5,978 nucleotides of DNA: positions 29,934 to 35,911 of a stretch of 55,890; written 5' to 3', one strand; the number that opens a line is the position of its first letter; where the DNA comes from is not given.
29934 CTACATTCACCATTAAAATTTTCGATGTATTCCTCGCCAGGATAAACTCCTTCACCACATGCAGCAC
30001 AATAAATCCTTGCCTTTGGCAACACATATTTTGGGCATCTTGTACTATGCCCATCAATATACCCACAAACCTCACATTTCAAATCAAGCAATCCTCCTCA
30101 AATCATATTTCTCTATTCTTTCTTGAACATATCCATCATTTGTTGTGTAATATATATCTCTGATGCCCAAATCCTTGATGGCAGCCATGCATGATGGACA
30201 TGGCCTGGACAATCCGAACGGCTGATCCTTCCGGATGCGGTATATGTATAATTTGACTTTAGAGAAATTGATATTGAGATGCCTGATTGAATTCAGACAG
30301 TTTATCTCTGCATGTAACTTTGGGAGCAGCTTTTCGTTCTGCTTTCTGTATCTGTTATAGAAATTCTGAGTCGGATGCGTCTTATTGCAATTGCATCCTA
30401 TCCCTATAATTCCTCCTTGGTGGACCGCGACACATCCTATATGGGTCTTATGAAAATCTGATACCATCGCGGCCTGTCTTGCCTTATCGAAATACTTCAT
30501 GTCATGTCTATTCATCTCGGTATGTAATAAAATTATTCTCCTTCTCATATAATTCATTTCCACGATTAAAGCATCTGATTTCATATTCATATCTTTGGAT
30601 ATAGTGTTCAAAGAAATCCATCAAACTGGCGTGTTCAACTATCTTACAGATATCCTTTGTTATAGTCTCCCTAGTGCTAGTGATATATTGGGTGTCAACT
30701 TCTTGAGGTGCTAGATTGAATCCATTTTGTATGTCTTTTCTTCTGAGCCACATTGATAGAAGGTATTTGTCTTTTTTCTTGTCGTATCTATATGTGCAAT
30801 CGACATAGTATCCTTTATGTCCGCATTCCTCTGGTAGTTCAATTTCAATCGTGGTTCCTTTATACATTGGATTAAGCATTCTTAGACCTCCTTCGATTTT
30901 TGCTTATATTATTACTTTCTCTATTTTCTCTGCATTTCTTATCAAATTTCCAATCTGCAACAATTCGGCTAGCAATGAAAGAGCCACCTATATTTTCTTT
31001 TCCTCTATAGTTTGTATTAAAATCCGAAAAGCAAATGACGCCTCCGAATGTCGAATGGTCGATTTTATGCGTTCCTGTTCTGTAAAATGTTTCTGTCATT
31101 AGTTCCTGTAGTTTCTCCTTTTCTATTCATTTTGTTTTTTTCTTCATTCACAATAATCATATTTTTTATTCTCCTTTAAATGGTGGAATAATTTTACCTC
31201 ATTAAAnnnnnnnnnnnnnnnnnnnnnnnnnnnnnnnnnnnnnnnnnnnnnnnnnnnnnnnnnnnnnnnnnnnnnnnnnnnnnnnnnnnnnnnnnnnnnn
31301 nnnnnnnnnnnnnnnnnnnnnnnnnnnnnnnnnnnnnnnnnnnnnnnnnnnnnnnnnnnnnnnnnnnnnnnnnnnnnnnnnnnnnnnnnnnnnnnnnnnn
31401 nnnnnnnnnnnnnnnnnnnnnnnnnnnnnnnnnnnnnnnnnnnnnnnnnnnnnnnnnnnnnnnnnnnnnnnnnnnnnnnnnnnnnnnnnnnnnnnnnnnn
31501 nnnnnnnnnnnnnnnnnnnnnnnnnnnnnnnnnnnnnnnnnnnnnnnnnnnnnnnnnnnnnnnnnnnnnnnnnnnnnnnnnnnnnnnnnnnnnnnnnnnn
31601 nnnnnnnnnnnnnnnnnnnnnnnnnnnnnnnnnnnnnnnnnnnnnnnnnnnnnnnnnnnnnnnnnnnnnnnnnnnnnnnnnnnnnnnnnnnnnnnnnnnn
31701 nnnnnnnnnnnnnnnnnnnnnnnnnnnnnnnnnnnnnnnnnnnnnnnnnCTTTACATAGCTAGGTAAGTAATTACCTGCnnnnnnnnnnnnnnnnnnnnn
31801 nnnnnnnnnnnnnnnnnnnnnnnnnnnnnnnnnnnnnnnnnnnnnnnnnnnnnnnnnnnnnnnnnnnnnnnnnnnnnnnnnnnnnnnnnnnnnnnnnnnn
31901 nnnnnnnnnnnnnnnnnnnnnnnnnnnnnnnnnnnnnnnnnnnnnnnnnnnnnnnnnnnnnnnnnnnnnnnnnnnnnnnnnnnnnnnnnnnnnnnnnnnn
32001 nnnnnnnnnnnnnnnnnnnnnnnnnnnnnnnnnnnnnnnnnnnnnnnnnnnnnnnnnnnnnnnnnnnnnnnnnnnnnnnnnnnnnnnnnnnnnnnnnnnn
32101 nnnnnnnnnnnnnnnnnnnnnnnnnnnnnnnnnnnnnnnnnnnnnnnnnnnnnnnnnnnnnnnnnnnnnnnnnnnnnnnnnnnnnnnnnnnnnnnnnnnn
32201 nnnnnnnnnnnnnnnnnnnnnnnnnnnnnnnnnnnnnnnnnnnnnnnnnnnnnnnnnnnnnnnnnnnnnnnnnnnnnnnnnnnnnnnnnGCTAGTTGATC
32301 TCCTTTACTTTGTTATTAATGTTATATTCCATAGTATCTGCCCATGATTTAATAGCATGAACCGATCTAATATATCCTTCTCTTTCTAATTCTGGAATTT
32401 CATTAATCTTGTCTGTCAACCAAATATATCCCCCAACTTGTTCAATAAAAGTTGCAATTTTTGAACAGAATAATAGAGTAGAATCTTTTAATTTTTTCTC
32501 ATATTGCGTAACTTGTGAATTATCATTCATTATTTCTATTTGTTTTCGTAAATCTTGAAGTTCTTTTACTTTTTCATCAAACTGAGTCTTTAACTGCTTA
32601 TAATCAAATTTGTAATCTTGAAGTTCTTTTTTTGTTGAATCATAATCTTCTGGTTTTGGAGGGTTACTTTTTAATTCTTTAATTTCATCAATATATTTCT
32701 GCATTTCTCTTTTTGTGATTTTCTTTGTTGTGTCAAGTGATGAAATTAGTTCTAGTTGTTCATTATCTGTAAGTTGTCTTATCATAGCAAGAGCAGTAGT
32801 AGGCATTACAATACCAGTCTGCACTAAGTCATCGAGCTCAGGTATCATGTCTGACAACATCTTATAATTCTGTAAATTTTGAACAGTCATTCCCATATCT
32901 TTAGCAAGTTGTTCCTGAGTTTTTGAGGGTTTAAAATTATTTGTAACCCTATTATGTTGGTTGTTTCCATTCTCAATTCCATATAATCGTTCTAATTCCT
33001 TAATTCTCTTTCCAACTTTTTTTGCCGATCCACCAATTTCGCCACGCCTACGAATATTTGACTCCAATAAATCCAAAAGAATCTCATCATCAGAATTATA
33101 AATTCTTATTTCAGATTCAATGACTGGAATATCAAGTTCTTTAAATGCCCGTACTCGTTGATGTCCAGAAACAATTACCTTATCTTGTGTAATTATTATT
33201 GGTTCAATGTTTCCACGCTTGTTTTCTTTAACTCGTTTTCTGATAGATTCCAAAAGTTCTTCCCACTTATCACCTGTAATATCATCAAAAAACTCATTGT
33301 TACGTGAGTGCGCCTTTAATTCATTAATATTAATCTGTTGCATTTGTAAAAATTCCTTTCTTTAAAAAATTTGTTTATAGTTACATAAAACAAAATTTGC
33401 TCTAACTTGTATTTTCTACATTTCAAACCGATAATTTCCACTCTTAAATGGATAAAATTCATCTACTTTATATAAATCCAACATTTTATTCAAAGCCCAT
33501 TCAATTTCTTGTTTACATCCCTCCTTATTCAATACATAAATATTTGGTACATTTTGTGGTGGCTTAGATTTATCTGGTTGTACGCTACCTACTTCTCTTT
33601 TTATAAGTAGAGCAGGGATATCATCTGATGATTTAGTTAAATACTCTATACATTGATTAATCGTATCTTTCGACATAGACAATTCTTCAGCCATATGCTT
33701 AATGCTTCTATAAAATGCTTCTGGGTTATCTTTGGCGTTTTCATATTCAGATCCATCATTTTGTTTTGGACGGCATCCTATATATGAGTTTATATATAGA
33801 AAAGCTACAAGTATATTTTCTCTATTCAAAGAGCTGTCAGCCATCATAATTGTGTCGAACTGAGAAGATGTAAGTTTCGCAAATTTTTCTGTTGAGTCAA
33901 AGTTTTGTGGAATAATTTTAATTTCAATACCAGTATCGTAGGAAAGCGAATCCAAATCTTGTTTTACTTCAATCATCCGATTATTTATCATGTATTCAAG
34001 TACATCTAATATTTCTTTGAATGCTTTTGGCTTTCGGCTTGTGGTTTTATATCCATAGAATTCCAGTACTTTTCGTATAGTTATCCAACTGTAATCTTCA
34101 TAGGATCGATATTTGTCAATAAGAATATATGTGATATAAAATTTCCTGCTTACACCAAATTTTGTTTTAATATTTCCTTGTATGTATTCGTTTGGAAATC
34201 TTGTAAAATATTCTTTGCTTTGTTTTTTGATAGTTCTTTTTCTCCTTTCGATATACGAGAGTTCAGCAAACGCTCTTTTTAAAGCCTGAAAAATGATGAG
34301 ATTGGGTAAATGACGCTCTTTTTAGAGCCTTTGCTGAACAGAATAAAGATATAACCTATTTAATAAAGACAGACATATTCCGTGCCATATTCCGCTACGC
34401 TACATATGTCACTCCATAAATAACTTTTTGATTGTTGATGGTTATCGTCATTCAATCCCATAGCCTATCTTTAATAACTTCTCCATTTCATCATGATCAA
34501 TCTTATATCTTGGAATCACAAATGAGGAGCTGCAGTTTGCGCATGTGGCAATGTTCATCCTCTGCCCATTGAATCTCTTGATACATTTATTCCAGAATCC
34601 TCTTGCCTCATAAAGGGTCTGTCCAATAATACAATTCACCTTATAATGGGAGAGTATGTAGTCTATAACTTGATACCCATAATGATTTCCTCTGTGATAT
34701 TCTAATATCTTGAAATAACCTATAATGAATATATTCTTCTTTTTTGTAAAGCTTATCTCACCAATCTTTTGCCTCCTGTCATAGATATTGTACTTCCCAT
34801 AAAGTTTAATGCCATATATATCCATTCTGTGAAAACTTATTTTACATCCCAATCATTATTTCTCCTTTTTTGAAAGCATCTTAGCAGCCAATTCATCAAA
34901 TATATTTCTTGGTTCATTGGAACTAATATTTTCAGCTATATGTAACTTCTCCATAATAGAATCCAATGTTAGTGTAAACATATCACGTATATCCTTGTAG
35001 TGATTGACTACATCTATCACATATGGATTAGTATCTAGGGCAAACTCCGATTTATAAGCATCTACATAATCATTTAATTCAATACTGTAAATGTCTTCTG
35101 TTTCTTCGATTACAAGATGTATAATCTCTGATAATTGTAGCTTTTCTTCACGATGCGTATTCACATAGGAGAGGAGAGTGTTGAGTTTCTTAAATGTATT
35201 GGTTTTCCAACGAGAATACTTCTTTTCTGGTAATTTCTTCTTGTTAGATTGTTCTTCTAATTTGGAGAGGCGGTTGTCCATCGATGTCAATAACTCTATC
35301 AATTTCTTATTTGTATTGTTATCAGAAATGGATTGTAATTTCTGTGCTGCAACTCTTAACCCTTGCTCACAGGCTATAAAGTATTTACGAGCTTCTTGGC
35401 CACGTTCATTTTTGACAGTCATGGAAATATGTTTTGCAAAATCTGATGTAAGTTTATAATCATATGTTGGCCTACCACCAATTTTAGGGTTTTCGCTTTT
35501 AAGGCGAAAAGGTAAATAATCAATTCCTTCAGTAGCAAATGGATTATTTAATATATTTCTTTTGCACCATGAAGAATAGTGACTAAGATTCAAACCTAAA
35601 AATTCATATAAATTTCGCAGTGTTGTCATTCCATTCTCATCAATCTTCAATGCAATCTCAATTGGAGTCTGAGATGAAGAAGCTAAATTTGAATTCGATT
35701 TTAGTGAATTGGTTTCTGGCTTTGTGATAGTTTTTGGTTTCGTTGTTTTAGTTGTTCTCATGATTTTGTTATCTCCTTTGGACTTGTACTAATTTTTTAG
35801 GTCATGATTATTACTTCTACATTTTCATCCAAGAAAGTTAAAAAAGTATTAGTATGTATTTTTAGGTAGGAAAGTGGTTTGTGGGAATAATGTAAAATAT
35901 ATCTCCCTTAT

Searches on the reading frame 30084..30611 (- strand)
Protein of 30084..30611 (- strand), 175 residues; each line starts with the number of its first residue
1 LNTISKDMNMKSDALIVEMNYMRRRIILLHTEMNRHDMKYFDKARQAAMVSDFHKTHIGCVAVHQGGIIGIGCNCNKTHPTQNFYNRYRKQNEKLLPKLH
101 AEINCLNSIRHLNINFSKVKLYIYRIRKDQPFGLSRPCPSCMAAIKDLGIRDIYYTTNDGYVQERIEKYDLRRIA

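Call 100: search_protein_families(library=pfam, proteins=[window:30084-30611:-], max_evalue=0.001)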
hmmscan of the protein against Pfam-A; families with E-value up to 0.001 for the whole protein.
window:30084-30611:- (175 aa): 2 families
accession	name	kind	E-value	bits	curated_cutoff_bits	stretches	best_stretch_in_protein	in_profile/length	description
PF00383.29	dCMP_cyt_deam_1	-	1.4e-11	44.6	25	1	37-156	4-101/102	Cytidine and deoxycytidylate deaminase zinc-binding region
PF14437.12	MafB19-deam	-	1e-07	32.4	27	1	40-173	6-120/142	MafB19-like deaminase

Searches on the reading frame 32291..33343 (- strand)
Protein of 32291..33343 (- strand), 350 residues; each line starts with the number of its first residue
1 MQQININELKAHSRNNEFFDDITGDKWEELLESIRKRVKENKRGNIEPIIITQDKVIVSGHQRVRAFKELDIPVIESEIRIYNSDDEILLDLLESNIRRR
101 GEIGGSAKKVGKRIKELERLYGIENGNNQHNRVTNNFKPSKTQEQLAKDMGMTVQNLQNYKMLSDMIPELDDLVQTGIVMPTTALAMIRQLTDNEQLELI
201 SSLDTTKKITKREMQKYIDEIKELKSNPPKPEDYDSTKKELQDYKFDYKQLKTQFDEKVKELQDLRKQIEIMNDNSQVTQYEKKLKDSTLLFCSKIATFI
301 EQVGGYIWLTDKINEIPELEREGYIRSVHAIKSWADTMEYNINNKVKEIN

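Call 11: search_protein_families(library=pfam, proteins=[window:32291-33343:-], max_evalue=0.01)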
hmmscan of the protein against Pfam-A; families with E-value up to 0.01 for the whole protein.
window:32291-33343:- (350 aa): 1 family
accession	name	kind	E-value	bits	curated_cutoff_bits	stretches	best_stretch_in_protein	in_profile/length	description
PF17675.6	APG6_N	-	0.0064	17.4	45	0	199-282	10-96/132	Apg6 coiled-coil region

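Call 12: search_protein_families(library=phrogs, proteins=[window:32291-33343:-], max_evalue=0.001)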
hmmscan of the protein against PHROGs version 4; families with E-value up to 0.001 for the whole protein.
window:32291-33343:- (350 aa): 8 families
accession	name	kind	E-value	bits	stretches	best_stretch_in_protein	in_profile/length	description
phrog_12047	-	DNA, RNA and nucleotide metabolism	1.5e-22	81.5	1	3-313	2-269/301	ParB-like partition nuclease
phrog_4715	-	DNA, RNA and nucleotide metabolism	2.3e-13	50.4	1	1-286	147-428/630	ParB-like partition protein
phrog_1033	-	DNA, RNA and nucleotide metabolism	2.6e-12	48.2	1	141-248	153-258/334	ParB-like partition protein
phrog_498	-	other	4.4e-06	26.5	1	2-86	36-113/633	DNA methyltransferase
phrog_3951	-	unknown function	3.6e-05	24.4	1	2-269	19-226/301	-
phrog_620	-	DNA, RNA and nucleotide metabolism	6.1e-05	24.2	1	6-72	14-71/217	ParB-like partition protein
phrog_8947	-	unknown function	6.5e-05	23.6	1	4-81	16-89/219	-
phrog_18056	-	DNA, RNA and nucleotide metabolism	0.0007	19.6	0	47-77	39-69/387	ParB-like partition nuclease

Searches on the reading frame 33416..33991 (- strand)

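Call 11: search_protein_families(library=pfam, proteins=[window:33416-33991:-], max_evalue=0.01)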
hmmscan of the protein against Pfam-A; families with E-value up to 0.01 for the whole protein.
window:33416-33991:- (191 aa): 1 family
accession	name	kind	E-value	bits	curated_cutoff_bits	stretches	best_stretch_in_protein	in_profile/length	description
PF07453.19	NUMOD1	-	0.0015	19.2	22.8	1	94-115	16-37/37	NUMOD1 domain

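Call 12: search_protein_families(library=phrogs, proteins=[window:33416-33991:-], max_evalue=0.001)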
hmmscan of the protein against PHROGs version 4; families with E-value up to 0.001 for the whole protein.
window:33416-33991:- (191 aa): 0 families

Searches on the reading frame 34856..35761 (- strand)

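Call 11: search_protein_families(library=pfam, proteins=[window:34856-35761:-], max_evalue=0.01)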
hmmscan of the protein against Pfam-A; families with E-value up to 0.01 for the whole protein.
window:34856-35761:- (301 aa): 1 family
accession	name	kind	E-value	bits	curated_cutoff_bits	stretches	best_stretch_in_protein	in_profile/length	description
PF08346.17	AntA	-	3.6e-14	53.5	27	1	49-117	4-67/68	AntA/AntB antirepressor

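Call 12: search_protein_families(library=phrogs, proteins=[window:34856-35761:-], max_evalue=0.001)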
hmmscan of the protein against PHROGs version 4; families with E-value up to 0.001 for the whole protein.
window:34856-35761:- (301 aa): 6 families
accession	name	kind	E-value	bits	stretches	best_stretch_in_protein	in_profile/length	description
phrog_5817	-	transcription regulation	4.1e-24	86.7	1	49-213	30-188/210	anti-repressor Ant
phrog_373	-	transcription regulation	1.8e-15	58.2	1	10-198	65-256/373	anti-repressor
phrog_377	-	transcription regulation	3.6e-15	57.4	1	47-188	22-161/213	anti-repressor Ant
phrog_14211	-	transcription regulation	4.9e-10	40.3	1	90-165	86-142/234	anti-repressor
phrog_63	-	transcription regulation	1.7e-09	38.5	1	10-168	105-247/431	anti-repressor Ant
phrog_6904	-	unknown function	1e-05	26.7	1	43-115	18-89/95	-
